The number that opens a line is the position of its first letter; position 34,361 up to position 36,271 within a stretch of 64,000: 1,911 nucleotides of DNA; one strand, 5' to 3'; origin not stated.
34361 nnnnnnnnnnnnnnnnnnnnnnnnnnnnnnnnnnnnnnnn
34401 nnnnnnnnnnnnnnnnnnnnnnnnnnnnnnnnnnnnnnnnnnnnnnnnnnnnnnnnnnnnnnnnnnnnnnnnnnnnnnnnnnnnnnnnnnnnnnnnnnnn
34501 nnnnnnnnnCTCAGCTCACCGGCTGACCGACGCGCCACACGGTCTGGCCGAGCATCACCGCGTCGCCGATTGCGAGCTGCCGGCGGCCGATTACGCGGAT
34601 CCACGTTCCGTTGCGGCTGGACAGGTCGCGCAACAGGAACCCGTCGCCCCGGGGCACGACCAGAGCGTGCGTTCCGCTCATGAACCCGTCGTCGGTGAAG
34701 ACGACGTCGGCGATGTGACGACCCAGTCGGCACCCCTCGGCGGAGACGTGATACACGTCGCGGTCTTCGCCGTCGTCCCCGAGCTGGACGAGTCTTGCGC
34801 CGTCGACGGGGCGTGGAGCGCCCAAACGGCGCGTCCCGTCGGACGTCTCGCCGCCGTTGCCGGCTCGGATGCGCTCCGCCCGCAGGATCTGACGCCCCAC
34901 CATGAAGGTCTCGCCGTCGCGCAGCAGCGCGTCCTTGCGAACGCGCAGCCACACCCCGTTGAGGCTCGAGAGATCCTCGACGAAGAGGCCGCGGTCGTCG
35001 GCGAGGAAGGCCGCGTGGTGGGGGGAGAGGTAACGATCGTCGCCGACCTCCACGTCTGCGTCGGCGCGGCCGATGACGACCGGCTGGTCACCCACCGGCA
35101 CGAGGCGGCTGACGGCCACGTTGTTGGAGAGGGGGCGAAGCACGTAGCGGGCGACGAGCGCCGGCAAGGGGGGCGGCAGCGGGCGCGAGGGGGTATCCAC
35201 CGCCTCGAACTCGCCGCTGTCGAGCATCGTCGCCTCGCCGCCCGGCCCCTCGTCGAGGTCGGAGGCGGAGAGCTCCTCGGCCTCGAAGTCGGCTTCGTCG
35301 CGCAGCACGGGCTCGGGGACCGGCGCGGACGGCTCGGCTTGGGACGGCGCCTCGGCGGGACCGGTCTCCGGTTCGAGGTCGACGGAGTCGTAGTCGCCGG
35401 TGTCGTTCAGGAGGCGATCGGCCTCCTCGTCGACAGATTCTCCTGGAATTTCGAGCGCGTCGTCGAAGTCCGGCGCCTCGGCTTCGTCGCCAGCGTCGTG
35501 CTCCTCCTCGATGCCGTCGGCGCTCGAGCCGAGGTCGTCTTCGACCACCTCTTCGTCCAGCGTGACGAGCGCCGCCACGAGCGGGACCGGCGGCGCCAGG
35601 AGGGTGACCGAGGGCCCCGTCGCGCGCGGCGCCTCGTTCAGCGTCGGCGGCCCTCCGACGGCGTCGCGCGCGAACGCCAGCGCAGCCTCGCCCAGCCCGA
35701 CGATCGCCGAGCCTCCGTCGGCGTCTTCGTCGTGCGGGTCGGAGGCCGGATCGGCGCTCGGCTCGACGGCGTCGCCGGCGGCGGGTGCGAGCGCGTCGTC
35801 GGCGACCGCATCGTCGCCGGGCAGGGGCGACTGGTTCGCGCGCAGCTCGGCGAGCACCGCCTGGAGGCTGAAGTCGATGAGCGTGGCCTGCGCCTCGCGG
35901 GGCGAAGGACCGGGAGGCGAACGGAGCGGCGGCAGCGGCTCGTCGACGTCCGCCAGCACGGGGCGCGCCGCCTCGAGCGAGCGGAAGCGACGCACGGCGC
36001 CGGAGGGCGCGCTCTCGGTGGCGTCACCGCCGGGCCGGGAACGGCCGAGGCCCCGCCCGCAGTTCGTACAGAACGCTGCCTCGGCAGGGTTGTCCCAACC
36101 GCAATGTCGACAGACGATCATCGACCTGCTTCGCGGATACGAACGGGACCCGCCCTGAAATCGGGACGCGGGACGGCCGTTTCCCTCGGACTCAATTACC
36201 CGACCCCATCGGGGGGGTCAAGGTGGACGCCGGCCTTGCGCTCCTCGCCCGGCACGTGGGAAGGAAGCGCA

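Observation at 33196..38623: Signalling neighbourhood: MshEN-REC-TPR regulator, Zn-ribbon/2xFHA protein, divergent PBP-like lipoprotein and a TM-anchored pseudokinase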

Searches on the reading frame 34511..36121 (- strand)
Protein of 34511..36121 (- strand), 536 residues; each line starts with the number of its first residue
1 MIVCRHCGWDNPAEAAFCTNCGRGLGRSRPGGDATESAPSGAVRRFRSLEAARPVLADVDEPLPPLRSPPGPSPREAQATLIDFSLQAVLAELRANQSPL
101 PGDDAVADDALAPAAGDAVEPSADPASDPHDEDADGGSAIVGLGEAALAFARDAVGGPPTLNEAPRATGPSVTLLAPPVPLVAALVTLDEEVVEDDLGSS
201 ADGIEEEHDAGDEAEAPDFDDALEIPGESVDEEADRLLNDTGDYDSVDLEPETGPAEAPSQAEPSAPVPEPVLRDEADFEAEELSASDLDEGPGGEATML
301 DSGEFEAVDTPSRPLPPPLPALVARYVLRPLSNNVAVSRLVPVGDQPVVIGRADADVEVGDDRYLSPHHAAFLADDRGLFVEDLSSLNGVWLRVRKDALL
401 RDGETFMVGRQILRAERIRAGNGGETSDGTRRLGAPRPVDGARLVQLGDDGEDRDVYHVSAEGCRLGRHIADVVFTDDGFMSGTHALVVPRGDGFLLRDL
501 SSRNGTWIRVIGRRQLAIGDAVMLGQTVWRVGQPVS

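Call 4: search_protein_families(library=pfam, proteins=[window:34511-36121:-], max_evalue=0.01)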
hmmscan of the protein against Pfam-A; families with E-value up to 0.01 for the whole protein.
window:34511-36121:- (536 aa): 6 families
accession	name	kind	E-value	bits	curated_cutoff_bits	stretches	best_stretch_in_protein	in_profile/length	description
PF00498.31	FHA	-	8.4e-19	68.2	20.7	2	465-525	2-67/67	FHA domain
PF16697.10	Yop-YscD_cpl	-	1.7e-11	44.6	33.2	2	457-532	12-91/94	Inner membrane component of T3SS, cytoplasmic domain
PF13240.11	Zn_Ribbon_1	-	5.5e-07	29.6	25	1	4-24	2-22/23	zinc-ribbon domain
PF24463.1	DUF7577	-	0.00055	19.9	28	1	2-25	3-26/27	Domain of unknown function (DUF7577)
PF12773.13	DZR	-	0.0019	18.8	27.3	1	4-22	1-19/45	Double zinc ribbon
PF13248.11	Zn_ribbon_3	-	0.0029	17.5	27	1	1-23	2-24/26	zinc-ribbon domain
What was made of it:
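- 36047..36121 (-): N-terminal CxxC...CxxC zinc ribbon (residues 1-25). Zn_Ribbon_1 29.6 bits (call 4).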

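Call 22: find_homologous_proteins(query=window:34511-36121:-, max_evalue=0.000001)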
Query window:34511-36121:- (536 aa): 56 proteins with E <= 0.000001 among 8000 candidates.
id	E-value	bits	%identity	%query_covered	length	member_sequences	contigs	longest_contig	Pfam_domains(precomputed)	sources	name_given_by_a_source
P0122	0.0e+0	1174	100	100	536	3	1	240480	PF13240.12,PF00498.32,PF16697.11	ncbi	-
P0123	2.9e-278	943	81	100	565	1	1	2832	PF13240.12,PF00498.32,PF16697.11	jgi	jgi:pSer/pThr/pTyr-binding forkhead associated (FHA) protein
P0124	3.8e-173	596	60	100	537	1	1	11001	PF13240.12,PF00498.32,PF16697.11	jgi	jgi:pSer/pThr/pTyr-binding forkhead associated (FHA) protein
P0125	8.6e-142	492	64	60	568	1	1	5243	PF13240.12,PF00498.32,PF16697.11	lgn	-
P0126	5.7e-97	344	57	49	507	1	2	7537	PF13240.12,PF00498.32,PF16697.11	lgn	-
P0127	2.6e-93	332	51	55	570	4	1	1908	PF13240.12,PF00498.32,PF16697.11,PF13248.12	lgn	-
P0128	5.1e-92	328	42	100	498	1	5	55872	PF00498.32,PF16697.11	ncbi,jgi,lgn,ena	-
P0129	3.2e-91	325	41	100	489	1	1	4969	PF13240.12,PF00498.32,PF16697.11,PF13248.12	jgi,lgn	-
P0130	3.9e-90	322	39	17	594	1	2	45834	PF00498.32,PF16697.11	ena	-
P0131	8.7e-90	321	42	100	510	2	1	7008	PF00498.32,PF16697.11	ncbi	-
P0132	9.9e-89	317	56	49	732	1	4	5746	PF13240.12,PF00498.32,PF16697.11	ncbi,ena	-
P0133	2.3e-86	309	56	47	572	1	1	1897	PF00498.32,PF16697.11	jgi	jgi:pSer/pThr/pTyr-binding forkhead associated (FHA) protein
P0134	2.2e-85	306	57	49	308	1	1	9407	PF00498.32,PF16697.11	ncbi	-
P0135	2.0e-84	303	52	49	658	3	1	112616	PF13240.12,PF00498.32,PF16697.11,PF13248.12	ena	-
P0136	3.4e-84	302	57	48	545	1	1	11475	PF13240.12,PF00498.32,PF16697.11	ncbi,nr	ncbi:MAG: FHA domain-containing protein [Myxococcales bacterium]|nr:FHA domain-containing protein [M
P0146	3.4e-79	286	78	6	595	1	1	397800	PF13240.12,PF00498.32,PF16697.11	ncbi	-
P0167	4.9e-66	242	50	44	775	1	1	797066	PF13240.12,PF00498.32,PF16697.11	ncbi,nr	ncbi:MAG: FHA domain-containing protein [Myxococcales bacterium]|nr:FHA domain-containing protein [M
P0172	3.7e-47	180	51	44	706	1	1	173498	PF00498.32,PF16697.11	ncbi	ncbi:MAG: FHA domain-containing protein [bacterium]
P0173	1.0e-43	168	38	67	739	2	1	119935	PF00498.32,PF16697.11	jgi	jgi:pSer/pThr/pTyr-binding forkhead associated (FHA) protein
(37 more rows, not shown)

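Call 34: find_encoding_contigs(protein=P0167, flank=9000, max_places=1)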
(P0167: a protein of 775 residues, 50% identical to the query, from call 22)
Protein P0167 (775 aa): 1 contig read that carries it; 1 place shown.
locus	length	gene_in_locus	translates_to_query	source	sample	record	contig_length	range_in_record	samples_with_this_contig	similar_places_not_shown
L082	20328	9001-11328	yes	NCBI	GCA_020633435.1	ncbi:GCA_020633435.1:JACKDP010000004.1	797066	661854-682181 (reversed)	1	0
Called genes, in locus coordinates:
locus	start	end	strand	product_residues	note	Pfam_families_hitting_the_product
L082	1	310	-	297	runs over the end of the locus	PF00795:CN_hydrolase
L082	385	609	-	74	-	PF01176:eIF-1a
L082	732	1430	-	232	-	PF02163:Peptidase_M50 (faint)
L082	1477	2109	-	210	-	PF07588:DUF1554 (faint)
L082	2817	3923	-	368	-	-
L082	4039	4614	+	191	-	PF06175:MiaE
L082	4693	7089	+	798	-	PF02190:LON_substr_bdg, PF00004:AAA, PF22667:Lon_lid, PF05362:Lon_C, PF13541:ChlI (weak)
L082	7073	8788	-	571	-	PF04348:LppC, PF13458:Peripla_BP_6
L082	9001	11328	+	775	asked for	PF13240:Zn_Ribbon_1 (weak), PF00498:FHA, PF16697:Yop-YscD_cpl (weak)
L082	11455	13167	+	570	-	PF00587:tRNA-synt_2b, PF04073:tRNA_edit, PF03129:HGTP_anticodon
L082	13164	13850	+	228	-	PF00215:OMPdecase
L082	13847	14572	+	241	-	PF08032:SpoU_sub_bind, PF00588:SpoU_methylase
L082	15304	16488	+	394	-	PF00009:GTP_EFTU, PF03144:GTP_EFTU_D2, PF03143:GTP_EFTU_D3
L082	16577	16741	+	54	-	PF00471:Ribosomal_L33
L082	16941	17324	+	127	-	PF00584:SecE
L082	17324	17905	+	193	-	PF02357:NusG, PF00467:KOW (weak)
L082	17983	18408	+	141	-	PF03946:Ribosomal_L11_N, PF00298:Ribosomal_L11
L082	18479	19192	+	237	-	PF00687:Ribosomal_L1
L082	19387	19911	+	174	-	PF00466:Ribosomal_L10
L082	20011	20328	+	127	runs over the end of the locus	PF16320:Ribosomal_L12_N, PF00542:Ribosomal_L12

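Call 35: find_encoding_contigs(protein=P0146, flank=9000, max_places=1)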
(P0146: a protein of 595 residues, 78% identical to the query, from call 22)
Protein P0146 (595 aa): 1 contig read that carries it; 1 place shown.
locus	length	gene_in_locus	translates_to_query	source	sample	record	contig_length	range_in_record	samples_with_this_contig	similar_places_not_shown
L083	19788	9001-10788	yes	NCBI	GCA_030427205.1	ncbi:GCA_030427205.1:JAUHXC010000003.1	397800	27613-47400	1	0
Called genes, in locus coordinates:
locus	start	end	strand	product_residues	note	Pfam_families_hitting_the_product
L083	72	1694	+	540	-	PF01553:Acyltransferase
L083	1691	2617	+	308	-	PF01210:NAD_Gly3P_dh_N, PF07479:NAD_Gly3P_dh_C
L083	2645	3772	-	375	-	-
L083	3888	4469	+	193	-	PF06175:MiaE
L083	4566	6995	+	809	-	PF02190:LON_substr_bdg, PF00004:AAA, PF07728:AAA_5 (weak), PF22667:Lon_lid, PF05362:Lon_C, PF13541:ChlI (weak)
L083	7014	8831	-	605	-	PF13458:Peripla_BP_6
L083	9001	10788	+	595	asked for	PF13240:Zn_Ribbon_1 (weak), PF00498:FHA, PF16697:Yop-YscD_cpl (faint), PF00498:FHA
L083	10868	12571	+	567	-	PF00587:tRNA-synt_2b, PF04073:tRNA_edit, PF03129:HGTP_anticodon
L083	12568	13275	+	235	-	PF00215:OMPdecase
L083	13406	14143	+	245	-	PF08032:SpoU_sub_bind (weak), PF00588:SpoU_methylase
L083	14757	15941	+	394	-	PF00009:GTP_EFTU, PF03144:GTP_EFTU_D2, PF03143:GTP_EFTU_D3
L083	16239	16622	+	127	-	PF00584:SecE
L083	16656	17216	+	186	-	PF02357:NusG, PF00467:KOW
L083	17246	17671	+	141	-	PF03946:Ribosomal_L11_N, PF00298:Ribosomal_L11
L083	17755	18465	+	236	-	PF00687:Ribosomal_L1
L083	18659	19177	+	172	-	PF00466:Ribosomal_L10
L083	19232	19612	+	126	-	PF16320:Ribosomal_L12_N, PF00542:Ribosomal_L12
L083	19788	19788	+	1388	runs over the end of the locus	PF04563:RNA_pol_Rpb2_1, PF04561:RNA_pol_Rpb2_2, PF04565:RNA_pol_Rpb2_3, PF10385:RNA_pol_Rpb2_45, PF00562:RNA_pol_Rpb2_6, PF04560:RNA_pol_Rpb2_7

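Call 36: find_encoding_contigs(protein=P0172, flank=9000, max_places=1)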
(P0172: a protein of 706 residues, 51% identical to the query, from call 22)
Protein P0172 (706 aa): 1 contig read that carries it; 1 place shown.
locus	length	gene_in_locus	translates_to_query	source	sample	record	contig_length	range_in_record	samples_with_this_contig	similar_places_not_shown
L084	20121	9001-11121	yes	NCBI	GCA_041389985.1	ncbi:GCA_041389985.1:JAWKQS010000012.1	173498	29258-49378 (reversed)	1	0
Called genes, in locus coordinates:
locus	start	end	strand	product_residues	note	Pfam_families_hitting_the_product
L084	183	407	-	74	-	PF01176:eIF-1a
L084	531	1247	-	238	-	PF02163:Peptidase_M50 (faint)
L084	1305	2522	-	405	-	-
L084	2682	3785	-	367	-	-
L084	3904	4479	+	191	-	PF06175:MiaE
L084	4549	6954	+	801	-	PF02190:LON_substr_bdg, PF00004:AAA, PF22667:Lon_lid, PF05362:Lon_C, PF13541:ChlI (weak)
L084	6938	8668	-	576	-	PF04348:LppC, PF13458:Peripla_BP_6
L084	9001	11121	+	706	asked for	PF16697:Yop-YscD_cpl (weak), PF00498:FHA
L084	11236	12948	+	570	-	PF00587:tRNA-synt_2b, PF04073:tRNA_edit, PF03129:HGTP_anticodon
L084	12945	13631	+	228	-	PF00215:OMPdecase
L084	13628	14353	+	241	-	PF08032:SpoU_sub_bind, PF00588:SpoU_methylase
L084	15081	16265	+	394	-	PF00009:GTP_EFTU, PF03144:GTP_EFTU_D2, PF03143:GTP_EFTU_D3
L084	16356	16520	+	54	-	PF00471:Ribosomal_L33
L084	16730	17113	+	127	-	PF00584:SecE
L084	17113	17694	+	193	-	PF02357:NusG, PF00467:KOW (weak)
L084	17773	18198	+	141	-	PF03946:Ribosomal_L11_N, PF00298:Ribosomal_L11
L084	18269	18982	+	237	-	PF00687:Ribosomal_L1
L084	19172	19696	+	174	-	PF00466:Ribosomal_L10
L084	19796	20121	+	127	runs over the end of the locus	PF16320:Ribosomal_L12_N, PF00542:Ribosomal_L12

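Call 37: find_encoding_contigs(protein=P0173, flank=9000, max_places=1)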
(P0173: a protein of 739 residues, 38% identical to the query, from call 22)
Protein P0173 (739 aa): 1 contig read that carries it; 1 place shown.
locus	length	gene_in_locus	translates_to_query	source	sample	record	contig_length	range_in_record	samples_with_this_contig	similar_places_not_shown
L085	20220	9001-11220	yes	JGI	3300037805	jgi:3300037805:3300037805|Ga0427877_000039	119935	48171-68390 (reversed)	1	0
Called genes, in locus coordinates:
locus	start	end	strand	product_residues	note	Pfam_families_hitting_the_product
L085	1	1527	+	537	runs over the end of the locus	PF01553:Acyltransferase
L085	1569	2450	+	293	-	PF01210:NAD_Gly3P_dh_N, PF07479:NAD_Gly3P_dh_C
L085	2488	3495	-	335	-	-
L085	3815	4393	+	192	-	PF06175:MiaE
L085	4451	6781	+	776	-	PF02190:LON_substr_bdg, PF00004:AAA, PF07728:AAA_5 (weak), PF22667:Lon_lid, PF05362:Lon_C, PF13541:ChlI (weak)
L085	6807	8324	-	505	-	PF04348:LppC (faint), PF13458:Peripla_BP_6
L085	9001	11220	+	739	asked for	PF00498:FHA, PF16697:Yop-YscD_cpl (weak)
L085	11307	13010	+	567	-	PF00587:tRNA-synt_2b, PF04073:tRNA_edit, PF03129:HGTP_anticodon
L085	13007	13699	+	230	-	PF00215:OMPdecase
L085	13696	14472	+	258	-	PF08032:SpoU_sub_bind, PF00588:SpoU_methylase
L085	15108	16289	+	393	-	PF00009:GTP_EFTU, PF03144:GTP_EFTU_D2, PF03143:GTP_EFTU_D3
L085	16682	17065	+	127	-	PF00584:SecE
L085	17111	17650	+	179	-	PF02357:NusG, PF00467:KOW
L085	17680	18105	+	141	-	PF03946:Ribosomal_L11_N, PF00298:Ribosomal_L11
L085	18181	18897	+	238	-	PF00687:Ribosomal_L1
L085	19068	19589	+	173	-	PF00466:Ribosomal_L10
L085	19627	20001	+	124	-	PF16320:Ribosomal_L12_N, PF00542:Ribosomal_L12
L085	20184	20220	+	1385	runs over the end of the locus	PF04563:RNA_pol_Rpb2_1, PF04561:RNA_pol_Rpb2_2, PF04565:RNA_pol_Rpb2_3, PF10385:RNA_pol_Rpb2_45, PF00562:RNA_pol_Rpb2_6, PF04560:RNA_pol_Rpb2_7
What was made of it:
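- The whole region is syntenic in all relatives, housekeeping genes included (calls 34-37). The locus is core-genome and syntenic across the clade (calls 34-37).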

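Call 40: search_protein_families(library=ncbifam, proteins=[window:34511-36121:-, L082:7073-8788:-, L083:7014-8831:-], max_evalue=0.001)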
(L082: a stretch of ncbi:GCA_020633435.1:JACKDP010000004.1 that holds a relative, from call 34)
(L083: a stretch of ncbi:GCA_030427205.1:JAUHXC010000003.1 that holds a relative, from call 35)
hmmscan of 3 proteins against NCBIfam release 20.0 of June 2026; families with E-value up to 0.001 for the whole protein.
window:34511-36121:- (536 aa): 4 families
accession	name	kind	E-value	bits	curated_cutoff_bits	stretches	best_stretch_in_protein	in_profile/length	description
NF049868.1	FhaB_Rv0019c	equivalog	3.8e-22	79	125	2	458-530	82-157/158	FHA domain-containing protein FhaB/FipA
NF041660.2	oxygluDhInhib_OdhI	equivalog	7.9e-07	29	200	0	464-526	58-122/130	oxoglutarate dehydrogenase inhibitor Odhl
TIGR03354.1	VI_FHA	hypoth_equivalog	0.0002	21.3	120.25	0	457-527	19-97/420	type VI secretion system-associated FHA domain protein TagH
NF052573.1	HisKinEspAMyxo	equivalog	0.00037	18.6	1400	0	327-409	27-112/755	serine histidine kinase EspA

L082:7073-8788:- (571 aa): 0 families

L083:7014-8831:- (605 aa): 1 family
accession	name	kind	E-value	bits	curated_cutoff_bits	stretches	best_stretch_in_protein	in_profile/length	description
TIGR03302.1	OM_YfiO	subfamily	0.00061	19.3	81.4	1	16-90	6-78/239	outer membrane protein assembly factor BamD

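Call 45: search_protein_families(library=pfam, proteins=[L082:7076-8788:-, L083:7017-8831:-, L084:6941-8668:-, L085:6810-8324:-], max_evalue=0.01)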
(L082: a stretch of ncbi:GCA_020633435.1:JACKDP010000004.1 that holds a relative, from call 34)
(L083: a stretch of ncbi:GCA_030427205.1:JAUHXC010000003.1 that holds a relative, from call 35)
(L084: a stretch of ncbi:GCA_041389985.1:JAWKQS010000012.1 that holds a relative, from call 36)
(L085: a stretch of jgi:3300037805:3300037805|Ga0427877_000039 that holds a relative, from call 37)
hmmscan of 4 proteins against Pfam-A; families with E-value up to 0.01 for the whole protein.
L082:7076-8788:- (571 aa): 2 families
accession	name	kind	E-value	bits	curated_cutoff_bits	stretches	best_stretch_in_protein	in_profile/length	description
PF13458.12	Peripla_BP_6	-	2.5e-21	77.2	31.7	1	221-430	2-215/343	Periplasmic binding protein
PF04348.19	LppC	-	5.8e-09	35.5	28.8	1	221-379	219-375/563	LppC putative lipoprotein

L083:7017-8831:- (605 aa): 1 family
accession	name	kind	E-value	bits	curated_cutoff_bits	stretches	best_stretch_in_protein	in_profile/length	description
PF13458.12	Peripla_BP_6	-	2.2e-20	74.1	31.7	1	296-587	44-327/343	Periplasmic binding protein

L084:6941-8668:- (576 aa): 2 families
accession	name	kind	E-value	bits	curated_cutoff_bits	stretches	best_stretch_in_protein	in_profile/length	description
PF13458.12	Peripla_BP_6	-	7.7e-22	78.8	31.7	1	227-512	2-281/343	Periplasmic binding protein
PF04348.19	LppC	-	1.1e-09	37.9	28.8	1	228-384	220-375/563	LppC putative lipoprotein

L085:6810-8324:- (505 aa): 2 families
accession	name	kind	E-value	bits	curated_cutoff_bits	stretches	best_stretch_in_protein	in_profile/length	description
PF13458.12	Peripla_BP_6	-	2.2e-16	60.9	31.7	1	217-357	71-211/343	Periplasmic binding protein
PF04348.19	LppC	-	2.2e-05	23.7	28.8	1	157-312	220-377/563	LppC putative lipoprotein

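Call 72: find_related_loci(query=A5, collection=metagenome_contigs, flank=10000)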
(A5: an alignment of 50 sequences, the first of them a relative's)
Query A5 (536 aa) in metagenome_contigs; peptide patterns used: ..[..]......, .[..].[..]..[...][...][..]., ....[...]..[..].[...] (x = any residue, [..] = any of these).
600 stretches matched a pattern (row limit reached: there are more); 123 encode a relative of the query (tblastn E <= 1e-3); the best 80 are kept; 80 distinct loci.
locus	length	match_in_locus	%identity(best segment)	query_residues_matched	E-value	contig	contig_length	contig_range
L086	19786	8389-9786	45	1-535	1e-55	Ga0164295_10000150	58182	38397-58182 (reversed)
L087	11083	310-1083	47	283-535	3e-55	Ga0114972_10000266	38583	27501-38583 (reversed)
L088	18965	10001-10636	32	311-531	1e-33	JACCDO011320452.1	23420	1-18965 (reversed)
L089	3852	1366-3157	35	341-531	6e-30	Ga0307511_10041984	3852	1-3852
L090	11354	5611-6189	35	345-531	2e-29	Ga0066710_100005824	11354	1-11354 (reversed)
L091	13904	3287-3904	36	336-531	3e-29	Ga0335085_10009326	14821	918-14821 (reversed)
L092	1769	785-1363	35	345-531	2e-29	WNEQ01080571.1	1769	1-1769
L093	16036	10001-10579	35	343-531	7e-29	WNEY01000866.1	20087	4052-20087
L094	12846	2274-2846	38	348-531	9e-29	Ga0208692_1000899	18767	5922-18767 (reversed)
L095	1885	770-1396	35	348-530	6e-29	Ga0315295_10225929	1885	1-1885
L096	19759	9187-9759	38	348-531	3e-28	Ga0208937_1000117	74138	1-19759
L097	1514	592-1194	33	336-531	1e-28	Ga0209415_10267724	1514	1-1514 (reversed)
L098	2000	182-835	35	336-531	2e-28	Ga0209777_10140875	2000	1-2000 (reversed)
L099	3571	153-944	33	259-532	8e-28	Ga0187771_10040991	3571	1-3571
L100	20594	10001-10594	34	345-531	1e-27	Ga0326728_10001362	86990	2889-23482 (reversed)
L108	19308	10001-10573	37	348-531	9e-28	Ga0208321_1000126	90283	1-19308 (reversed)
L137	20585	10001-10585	34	348-531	1e-22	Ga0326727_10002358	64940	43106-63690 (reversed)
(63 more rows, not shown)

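Call 79: search_protein_families(library=padloc, proteins=[window:34511-36121:-], max_evalue=0.001)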
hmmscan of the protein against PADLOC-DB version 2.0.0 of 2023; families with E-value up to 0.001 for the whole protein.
window:34511-36121:- (536 aa): 0 families

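Call 90: search_protein_representatives(protein=P0122)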
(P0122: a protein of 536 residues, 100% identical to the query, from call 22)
Query: 536 residues. Proteins with E-value up to 0.001 (for the whole library): 3551; up to 1e-10: 1228; up to 1e-30: 74. The best 150 are listed.
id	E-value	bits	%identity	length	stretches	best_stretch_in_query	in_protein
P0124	1.2e-173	595.6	62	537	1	1-535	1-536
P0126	1.8e-97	344.2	49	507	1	1-535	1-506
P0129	1.0e-91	325.3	47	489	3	233-535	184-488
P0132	3.2e-89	317.0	52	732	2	193-536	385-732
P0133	7.3e-87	309.2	50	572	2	226-534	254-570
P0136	1.1e-84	302.0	46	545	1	1-536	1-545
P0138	3.4e-83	297.1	43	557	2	61-535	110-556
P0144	2.5e-81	290.9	45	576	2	22-535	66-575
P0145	7.6e-80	286.1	47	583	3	262-536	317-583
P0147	1.2e-79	285.4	46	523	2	160-536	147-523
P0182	3.5e-78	280.6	53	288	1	276-535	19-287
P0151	3.4e-77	277.3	43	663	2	29-535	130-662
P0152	6.0e-77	276.5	43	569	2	31-535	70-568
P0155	1.0e-75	272.4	44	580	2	102-535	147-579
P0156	2.0e-75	271.5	45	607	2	209-534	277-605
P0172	1.2e-47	179.8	43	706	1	107-535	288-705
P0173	3.3e-44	168.4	38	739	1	52-535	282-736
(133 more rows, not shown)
